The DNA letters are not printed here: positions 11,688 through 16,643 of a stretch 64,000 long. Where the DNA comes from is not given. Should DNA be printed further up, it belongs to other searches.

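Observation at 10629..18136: ECF sigma/anti-sigma pair directly upstream of a 1551-aa beta-helix/CnaB/PG-binding protein and a CAP-domain protein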

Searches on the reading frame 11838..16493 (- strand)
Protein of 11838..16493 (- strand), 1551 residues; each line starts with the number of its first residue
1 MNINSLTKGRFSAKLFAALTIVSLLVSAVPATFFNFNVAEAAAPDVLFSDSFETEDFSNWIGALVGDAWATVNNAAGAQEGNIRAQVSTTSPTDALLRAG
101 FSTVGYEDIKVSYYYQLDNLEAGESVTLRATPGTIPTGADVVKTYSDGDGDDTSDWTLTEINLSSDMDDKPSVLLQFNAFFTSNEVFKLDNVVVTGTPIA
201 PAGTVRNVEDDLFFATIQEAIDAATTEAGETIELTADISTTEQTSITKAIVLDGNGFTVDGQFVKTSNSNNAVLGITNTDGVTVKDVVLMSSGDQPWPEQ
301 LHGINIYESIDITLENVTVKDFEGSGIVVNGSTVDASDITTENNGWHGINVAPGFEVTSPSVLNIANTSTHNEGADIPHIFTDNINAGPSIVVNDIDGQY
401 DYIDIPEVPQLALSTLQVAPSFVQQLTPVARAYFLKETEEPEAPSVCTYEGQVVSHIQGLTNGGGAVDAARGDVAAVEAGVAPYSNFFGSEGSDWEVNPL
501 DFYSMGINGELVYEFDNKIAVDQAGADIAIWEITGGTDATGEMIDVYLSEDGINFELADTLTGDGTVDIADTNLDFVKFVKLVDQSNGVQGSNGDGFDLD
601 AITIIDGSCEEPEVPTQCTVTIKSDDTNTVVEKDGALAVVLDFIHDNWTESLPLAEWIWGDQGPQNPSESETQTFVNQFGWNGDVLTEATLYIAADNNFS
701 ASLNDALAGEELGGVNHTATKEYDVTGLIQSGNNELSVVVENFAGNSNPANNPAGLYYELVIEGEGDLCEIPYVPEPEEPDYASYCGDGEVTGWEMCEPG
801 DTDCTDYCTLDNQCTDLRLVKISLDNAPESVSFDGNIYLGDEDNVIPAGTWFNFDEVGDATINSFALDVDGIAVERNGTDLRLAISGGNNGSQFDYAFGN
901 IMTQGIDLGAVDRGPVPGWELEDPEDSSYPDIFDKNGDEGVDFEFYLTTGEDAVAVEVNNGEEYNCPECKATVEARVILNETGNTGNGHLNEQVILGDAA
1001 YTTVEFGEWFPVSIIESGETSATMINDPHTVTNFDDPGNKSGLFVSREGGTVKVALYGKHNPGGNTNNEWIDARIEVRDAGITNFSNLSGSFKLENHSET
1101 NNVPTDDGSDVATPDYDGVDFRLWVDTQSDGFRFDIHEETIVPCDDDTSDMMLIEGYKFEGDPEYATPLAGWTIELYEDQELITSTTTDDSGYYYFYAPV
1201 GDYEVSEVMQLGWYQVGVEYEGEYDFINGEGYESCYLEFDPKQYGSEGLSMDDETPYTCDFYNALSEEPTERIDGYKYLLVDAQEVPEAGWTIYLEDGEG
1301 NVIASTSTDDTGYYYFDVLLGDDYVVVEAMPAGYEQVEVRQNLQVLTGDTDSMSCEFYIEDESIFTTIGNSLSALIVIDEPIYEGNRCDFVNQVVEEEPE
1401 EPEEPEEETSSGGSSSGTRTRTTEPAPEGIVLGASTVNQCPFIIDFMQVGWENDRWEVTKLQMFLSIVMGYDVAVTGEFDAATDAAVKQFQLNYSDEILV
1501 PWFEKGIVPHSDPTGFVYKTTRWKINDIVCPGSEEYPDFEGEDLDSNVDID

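Call 3: search_protein_families(library=pfam, proteins=[window:11838-16493:-], max_evalue=0.01)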
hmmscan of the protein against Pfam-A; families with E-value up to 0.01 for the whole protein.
window:11838-16493:- (1551 aa): 7 families
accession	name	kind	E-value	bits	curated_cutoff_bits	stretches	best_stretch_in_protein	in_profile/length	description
PF17210.9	SdrD_B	-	8.6e-11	42.5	29.7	1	1282-1341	18-77/112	SdrD B-like domain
PF13620.12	CarboxypepD_reg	-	3.6e-10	40.5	32.3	2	1281-1350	7-74/82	Carboxypeptidase regulatory-like domain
PF17802.7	SpaA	-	9e-10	39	23.1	1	1282-1345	12-76/91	Prealbumin-like fold domain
PF01471.23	PG_binding_1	-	1.9e-05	25.2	23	1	1457-1494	4-41/57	Putative peptidoglycan binding domain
PF20585.4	Pectate_lyase_5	-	0.0004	21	24.3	1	216-318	6-118/126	Putative pectate lyase-like adhesive domain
PF13229.12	Beta_helix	-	0.0024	18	25.9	1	276-375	5-93/158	Right handed beta helix region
PF11974.14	bMG3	-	0.0033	17.8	34.9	0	1286-1319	26-59/103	Bacterial alpha-2-macroglobulin MG3 domain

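Call 4: search_protein_families(library=ncbifam, proteins=[window:11838-16493:-], max_evalue=0.01)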
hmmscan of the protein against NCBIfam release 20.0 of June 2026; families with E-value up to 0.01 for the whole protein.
window:11838-16493:- (1551 aa): 2 families
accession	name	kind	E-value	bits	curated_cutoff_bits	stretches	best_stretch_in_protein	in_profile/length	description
NF058648.1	ECF_sub_HI1622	equivalog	0.0013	18.8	100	0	1286-1334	39-86/180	NikL family nickel/cobalt ECF transporter subunit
TIGR04247.1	NosD_copper_fam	subfamily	0.0026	16.4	300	1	217-330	1-103/377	nitrous oxide reductase family maturation protein NosD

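Call 12: find_homologous_proteins(query=window:11838-16493:-, max_evalue=0.001)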
Query window:11838-16493:- (1551 aa): 47 proteins with E <= 0.001 among 8000 candidates.
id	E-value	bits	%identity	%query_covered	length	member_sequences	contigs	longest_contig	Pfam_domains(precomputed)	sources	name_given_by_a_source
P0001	0.0e+0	3543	100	100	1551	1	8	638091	PF17802.8,PF13620.13,PF22904.4,PF17210.10,PF01471.24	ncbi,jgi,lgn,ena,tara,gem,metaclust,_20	tara:strand:+ start:3236 stop:7891 length:4656 start_codon:yes stop_codon:yes gene_type:complete|met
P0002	1.9e-285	968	48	54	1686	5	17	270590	PF00932.26,PF13620.13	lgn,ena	-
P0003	2.7e-274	931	48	42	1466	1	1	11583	PF00932.26,PF17210.10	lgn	-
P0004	4.3e-260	884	47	50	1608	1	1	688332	PF17802.8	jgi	jgi:hypothetical protein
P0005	2.2e-200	686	53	22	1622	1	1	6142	PF13620.13,PF04862.19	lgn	-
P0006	6.2e-198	678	41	28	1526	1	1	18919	PF00932.26,PF04862.19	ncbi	-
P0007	5.9e-178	612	46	18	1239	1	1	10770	PF00932.26,PF17802.8,PF13620.13,PF17210.10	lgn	-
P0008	3.4e-153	530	43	32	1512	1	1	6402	-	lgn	-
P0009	6.9e-142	493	40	29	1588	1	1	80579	PF00932.26,PF17210.10,PF04862.19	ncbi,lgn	-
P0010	7.6e-132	459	49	18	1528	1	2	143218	PF00932.26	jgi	-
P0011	2.7e-94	335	34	29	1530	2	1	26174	PF00932.26,PF20585.5,PF17210.10,PF04862.19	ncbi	-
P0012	2.8e-89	318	46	18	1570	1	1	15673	PF00932.26,PF17802.8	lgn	-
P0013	5.0e-89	317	36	25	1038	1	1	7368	PF17957.8,PF13620.13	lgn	-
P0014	4.1e-58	215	39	14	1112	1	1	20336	PF13229.13,PF20585.5,PF01471.24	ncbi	-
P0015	2.0e-54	203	31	19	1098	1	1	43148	PF01471.24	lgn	-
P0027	8.6e-31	124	45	12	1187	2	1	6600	PF13229.13,PF01471.24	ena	-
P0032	3.1e-28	116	41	14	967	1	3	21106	PF13229.13,PF05048.20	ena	-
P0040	2.1e-22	96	39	13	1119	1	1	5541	PF22352.3,PF20585.5,PF19077.7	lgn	-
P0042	2.2e-20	90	38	13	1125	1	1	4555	PF13229.13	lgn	-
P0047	2.3e-4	37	34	7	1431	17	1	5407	PF13229.13,PF00746.27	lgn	-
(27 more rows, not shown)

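Call 13: find_encoding_contigs(protein=P0002, flank=6000, max_places=4)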
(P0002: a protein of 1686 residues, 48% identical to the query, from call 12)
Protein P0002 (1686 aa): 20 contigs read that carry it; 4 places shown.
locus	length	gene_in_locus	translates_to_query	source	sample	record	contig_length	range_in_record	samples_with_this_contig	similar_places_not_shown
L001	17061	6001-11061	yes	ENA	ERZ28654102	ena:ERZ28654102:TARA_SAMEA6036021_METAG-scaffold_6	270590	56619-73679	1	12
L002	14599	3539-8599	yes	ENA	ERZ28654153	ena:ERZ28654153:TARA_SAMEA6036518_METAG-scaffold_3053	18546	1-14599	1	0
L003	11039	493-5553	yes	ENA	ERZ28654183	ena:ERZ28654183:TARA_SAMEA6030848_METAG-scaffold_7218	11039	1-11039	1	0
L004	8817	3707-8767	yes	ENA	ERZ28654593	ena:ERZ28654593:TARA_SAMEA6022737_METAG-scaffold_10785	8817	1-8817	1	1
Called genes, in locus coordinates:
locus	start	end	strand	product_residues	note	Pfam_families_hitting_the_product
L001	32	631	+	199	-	-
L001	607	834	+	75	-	-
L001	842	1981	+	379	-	-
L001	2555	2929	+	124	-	-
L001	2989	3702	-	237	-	PF01479:S4, PF00849:PseudoU_synth_2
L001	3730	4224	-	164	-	-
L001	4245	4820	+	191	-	PF04542:Sigma70_r2, PF08281:Sigma70_r4_2, PF04545:Sigma70_r4 (weak)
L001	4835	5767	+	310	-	-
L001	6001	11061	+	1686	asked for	PF00932:LTD (weak), PF13620:CarboxypepD_reg (faint)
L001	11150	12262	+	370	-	PF00188:CAP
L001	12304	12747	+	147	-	PF00717:Peptidase_S24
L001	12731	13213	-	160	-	PF00293:NUDIX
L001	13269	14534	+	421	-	PF00817:IMS, PF11799:IMS_C, PF13438:DUF4113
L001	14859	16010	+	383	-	-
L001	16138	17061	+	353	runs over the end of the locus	-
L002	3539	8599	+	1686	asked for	PF00932:LTD (weak), PF13620:CarboxypepD_reg (faint)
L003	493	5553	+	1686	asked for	PF00932:LTD (weak), PF13620:CarboxypepD_reg (faint)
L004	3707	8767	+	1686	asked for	PF00932:LTD (weak), PF13620:CarboxypepD_reg (faint)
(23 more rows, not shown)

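Call 14: find_encoding_contigs(protein=P0004, flank=6000, max_places=3)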
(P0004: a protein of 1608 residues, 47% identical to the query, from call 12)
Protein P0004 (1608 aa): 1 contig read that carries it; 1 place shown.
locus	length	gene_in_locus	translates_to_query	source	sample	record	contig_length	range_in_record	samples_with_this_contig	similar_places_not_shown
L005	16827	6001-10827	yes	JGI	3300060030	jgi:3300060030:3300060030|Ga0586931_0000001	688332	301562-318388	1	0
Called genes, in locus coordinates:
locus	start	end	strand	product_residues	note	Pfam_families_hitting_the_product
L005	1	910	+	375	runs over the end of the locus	-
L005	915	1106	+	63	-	-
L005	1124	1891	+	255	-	PF13483:Lactamase_B_3, PF12706:Lactamase_B_2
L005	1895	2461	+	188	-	PF09335:VTT_dom (weak)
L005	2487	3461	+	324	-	PF01595:CNNM, PF00571:CBS (faint)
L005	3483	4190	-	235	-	PF01479:S4, PF00849:PseudoU_synth_2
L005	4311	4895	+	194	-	PF04542:Sigma70_r2, PF08281:Sigma70_r4_2, PF04545:Sigma70_r4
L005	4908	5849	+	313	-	-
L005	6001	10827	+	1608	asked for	PF17802:SpaA (faint)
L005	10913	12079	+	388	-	PF00188:CAP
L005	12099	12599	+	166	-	PF00717:Peptidase_S24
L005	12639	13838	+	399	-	PF00704:Glyco_hydro_18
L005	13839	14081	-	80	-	-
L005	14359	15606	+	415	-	PF00817:IMS, PF11799:IMS_C, PF13438:DUF4113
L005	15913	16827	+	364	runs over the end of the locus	-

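Call 15: find_encoding_contigs(protein=P0009, flank=6000, max_places=2)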
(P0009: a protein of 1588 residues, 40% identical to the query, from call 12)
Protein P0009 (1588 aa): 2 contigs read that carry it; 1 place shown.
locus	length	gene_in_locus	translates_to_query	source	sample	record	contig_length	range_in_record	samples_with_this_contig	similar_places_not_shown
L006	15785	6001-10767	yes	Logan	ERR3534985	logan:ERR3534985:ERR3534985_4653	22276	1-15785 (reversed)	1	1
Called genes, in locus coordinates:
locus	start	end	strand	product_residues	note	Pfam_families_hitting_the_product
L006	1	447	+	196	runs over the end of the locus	-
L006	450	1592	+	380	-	-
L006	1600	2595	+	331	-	PF01551:Peptidase_M23, PF01471:PG_binding_1 (faint)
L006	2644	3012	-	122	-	-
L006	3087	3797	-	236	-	PF01479:S4, PF00849:PseudoU_synth_2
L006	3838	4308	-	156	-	-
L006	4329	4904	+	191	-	PF04542:Sigma70_r2, PF08281:Sigma70_r4_2, PF04545:Sigma70_r4 (weak)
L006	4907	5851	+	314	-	-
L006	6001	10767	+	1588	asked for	PF00932:LTD, PF04862:DUF642 (faint), PF17210:SdrD_B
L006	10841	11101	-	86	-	-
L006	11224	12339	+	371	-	PF00188:CAP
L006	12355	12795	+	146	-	PF00717:Peptidase_S24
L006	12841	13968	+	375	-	PF00704:Glyco_hydro_18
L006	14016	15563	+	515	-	PF13506:Glyco_transf_21, PF00535:Glycos_transf_2, PF10111:Glyco_tranf_2_2, PF13641:Glyco_tranf_2_3, PF13632:Glyco_trans_2_3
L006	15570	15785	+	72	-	?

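Call 16: find_encoding_contigs(protein=P0010, flank=6000, max_places=2)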
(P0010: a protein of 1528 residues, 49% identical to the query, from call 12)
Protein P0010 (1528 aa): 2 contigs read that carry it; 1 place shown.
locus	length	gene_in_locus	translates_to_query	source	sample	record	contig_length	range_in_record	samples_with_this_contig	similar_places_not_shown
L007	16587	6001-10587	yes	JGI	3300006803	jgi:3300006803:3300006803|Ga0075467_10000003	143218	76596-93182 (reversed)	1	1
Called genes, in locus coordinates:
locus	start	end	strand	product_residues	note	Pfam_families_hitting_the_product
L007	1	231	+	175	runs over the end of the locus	PF00560:LRR_1 (faint), PF23598:LRR_14, PF13855:LRR_8, PF12799:LRR_4 (weak)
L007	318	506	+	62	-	-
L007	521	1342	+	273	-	PF01738:DLH, PF08840:BAAT_C (weak)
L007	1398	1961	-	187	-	-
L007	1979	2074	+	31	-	-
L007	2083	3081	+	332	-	PF01551:Peptidase_M23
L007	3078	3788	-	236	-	PF01479:S4, PF00849:PseudoU_synth_2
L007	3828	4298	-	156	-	-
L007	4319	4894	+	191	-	PF04542:Sigma70_r2, PF08281:Sigma70_r4_2, PF04545:Sigma70_r4 (weak)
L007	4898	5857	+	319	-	-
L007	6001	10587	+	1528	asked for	PF00932:LTD (weak)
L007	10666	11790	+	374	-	PF00188:CAP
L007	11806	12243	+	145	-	PF00717:Peptidase_S24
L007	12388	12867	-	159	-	PF00293:NUDIX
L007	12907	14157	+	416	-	PF00817:IMS, PF11799:IMS_C, PF13438:DUF4113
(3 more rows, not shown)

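Call 17: find_encoding_contigs(protein=P0011, flank=6000, max_places=2)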
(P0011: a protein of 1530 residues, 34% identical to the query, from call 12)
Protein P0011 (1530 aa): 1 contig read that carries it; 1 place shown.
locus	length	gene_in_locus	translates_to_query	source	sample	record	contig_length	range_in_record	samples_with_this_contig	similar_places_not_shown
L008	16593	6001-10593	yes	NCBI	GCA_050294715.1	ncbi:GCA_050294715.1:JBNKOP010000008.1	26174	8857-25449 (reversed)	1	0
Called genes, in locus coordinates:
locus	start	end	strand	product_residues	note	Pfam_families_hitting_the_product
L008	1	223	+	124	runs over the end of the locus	PF04977:DivIC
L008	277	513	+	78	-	PF00462:Glutaredoxin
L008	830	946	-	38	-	-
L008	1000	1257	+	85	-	-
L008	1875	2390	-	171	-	PF00011:HSP20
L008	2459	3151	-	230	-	PF13367:PrsW-protease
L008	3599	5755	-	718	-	PF00133:tRNA-synt_1, PF09334:tRNA-synt_1g, PF08264:Anticodon_1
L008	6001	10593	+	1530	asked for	PF00932:LTD, PF20585:Pectate_lyase_5 (weak), PF04862:DUF642, PF17210:SdrD_B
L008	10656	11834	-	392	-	PF00814:TsaD, PF22521:HypF_C_2 (weak)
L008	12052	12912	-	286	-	PF02272:DHHA1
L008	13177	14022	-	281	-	-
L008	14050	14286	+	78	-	-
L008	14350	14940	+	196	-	PF01300:Sua5_yciO_yrdC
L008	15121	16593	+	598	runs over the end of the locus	PF00664:ABC_membrane, PF02463:SMC_N, PF00005:ABC_tran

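Call 18: find_encoding_contigs(protein=P0014, flank=6000, max_places=2)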
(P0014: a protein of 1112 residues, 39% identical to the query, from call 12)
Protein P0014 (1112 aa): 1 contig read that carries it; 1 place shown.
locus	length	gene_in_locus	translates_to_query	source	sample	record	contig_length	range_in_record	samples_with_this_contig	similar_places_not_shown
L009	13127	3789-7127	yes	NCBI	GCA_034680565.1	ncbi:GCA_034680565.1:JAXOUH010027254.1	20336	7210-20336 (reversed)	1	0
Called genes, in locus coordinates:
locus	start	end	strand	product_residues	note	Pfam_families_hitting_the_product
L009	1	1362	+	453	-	?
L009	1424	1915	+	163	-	-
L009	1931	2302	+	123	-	PF07681:DoxX (weak)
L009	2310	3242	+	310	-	PF09864:MliC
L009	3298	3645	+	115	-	PF01863:YgjP-like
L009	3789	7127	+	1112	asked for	PF13229:Beta_helix (weak), PF20585:Pectate_lyase_5, PF01471:PG_binding_1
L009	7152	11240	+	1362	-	PF05048:NosD (weak), PF13229:Beta_helix, PF02494:HYR, PF16403:Bact_surface_Ig-like, PF18998:Flg_new_2, PF18657:YDG, PF02494:HYR, PF01471:PG_binding_1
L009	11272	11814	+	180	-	PF03640:Lipoprotein_15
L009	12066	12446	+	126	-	PF03640:Lipoprotein_15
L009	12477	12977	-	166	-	-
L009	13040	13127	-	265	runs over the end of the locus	PF00248:Aldo_ket_red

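Call 72: search_solved_structures(query=window:11838-16493:-, max_evalue=0.1)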
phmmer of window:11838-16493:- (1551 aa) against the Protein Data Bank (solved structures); distinct sequences matched with E-value up to 0.1: 3.
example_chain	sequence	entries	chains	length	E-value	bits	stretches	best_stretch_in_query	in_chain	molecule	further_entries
3irp_X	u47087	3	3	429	0.00059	20.4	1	1287-1342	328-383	Uro-adherence factor A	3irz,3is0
3is1_X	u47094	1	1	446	0.00062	20.3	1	1287-1342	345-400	Uro-adherence factor A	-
3w5m_A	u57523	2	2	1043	0.0039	17.6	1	651-743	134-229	Putative rhamnosidase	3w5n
